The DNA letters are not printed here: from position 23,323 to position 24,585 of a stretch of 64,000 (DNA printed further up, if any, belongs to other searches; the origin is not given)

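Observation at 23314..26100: Low-GC island: DNA methyltransferase with C-terminal nuclease-like domain convergent with an unknown 320-aa ORF (candidate R-M/defence pair)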

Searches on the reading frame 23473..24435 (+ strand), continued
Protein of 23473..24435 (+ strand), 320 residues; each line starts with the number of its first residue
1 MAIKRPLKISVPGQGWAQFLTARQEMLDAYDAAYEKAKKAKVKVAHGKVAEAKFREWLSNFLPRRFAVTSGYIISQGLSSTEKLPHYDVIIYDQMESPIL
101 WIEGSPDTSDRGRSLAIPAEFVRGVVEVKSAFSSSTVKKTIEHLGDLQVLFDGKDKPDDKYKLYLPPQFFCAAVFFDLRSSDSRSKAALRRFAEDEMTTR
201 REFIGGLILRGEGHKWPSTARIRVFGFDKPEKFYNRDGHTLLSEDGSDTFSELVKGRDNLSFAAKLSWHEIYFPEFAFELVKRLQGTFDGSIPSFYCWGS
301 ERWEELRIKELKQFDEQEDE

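Call 84: search_protein_families(library=pfam, alignment_id=A7, max_evalue=0.00001)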
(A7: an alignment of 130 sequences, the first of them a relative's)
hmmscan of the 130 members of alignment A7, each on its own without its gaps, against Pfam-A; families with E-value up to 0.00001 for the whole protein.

A. member 1, L003:4919-5308:- (129 aa): 0 families

B. families by the number of members that match (of 130 scanned): 107 families (the first 25 are shown)
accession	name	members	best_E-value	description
PF00589.27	Phage_integrase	3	2.3e-43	Phage integrase family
PF13649.12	Methyltransf_25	3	6.3e-17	Methyltransferase domain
PF00817.25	IMS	3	3e-16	impB/mucB/samB family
PF13847.12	Methyltransf_31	3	1.1e-13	Methyltransferase domain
PF13289.12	SIR2_2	3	3.2e-13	SIR2-like domain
PF00574.28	CLP_protease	2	9.7e-85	Clp protease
PF02518.31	HATPase_c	2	1.2e-32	Histidine kinase-, DNA gyrase B-, and HSP90-like ATPase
PF00072.30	Response_reg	2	2.3e-26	Response regulator receiver domain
PF05175.20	MTS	2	2.8e-21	Methyltransferase small domain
PF00085.26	Thioredoxin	2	3.3e-19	Thioredoxin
PF13620.12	CarboxypepD_reg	2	1.8e-12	Carboxypeptidase regulatory-like domain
PF08242.18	Methyltransf_12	2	2.5e-10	Methyltransferase domain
PF06325.19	PrmA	2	1.7e-07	Ribosomal protein L11 methyltransferase (PrmA)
PF03602.21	Cons_hypoth95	2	4.2e-07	Conserved hypothetical protein 95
PF01131.25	Topoisom_bac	1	7.8e-124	DNA topoisomerase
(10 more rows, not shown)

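Call 85: search_dna_similar(query=window:23473-24432:+, collection=plasmids, mode=protein, max_rows=12)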
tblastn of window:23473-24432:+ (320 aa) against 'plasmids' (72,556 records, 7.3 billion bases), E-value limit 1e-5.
No match.

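Call 86: search_dna_similar(query=window:23473-24432:+, collection=phages, mode=protein, max_rows=12)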
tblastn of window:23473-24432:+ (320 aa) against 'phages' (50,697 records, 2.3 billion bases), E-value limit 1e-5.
No match.

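Call 101: list_cluster_members(proteins=[P0001, P0121, P0241])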
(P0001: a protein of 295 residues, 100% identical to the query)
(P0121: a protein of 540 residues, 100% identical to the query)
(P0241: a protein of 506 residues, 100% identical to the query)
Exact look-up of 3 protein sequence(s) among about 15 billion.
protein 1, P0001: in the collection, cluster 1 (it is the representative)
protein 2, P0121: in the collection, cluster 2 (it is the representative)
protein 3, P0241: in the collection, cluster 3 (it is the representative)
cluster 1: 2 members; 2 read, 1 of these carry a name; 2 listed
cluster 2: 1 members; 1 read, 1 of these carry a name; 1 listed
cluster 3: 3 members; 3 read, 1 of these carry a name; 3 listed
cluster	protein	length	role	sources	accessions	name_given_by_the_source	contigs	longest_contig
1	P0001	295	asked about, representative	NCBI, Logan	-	-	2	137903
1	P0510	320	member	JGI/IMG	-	hypothetical protein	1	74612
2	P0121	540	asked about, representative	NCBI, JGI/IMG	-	site-specific DNA-methyltransferase (adenine-specific)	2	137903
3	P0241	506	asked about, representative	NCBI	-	-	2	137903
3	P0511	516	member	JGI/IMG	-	hypothetical protein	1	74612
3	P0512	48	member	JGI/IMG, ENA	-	-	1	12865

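Call 105: search_protein_families(library=phrogs, proteins=[window:23473-24432:+], max_evalue=0.001)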
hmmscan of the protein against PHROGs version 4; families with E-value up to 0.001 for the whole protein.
window:23473-24432:+ (320 aa): 0 families
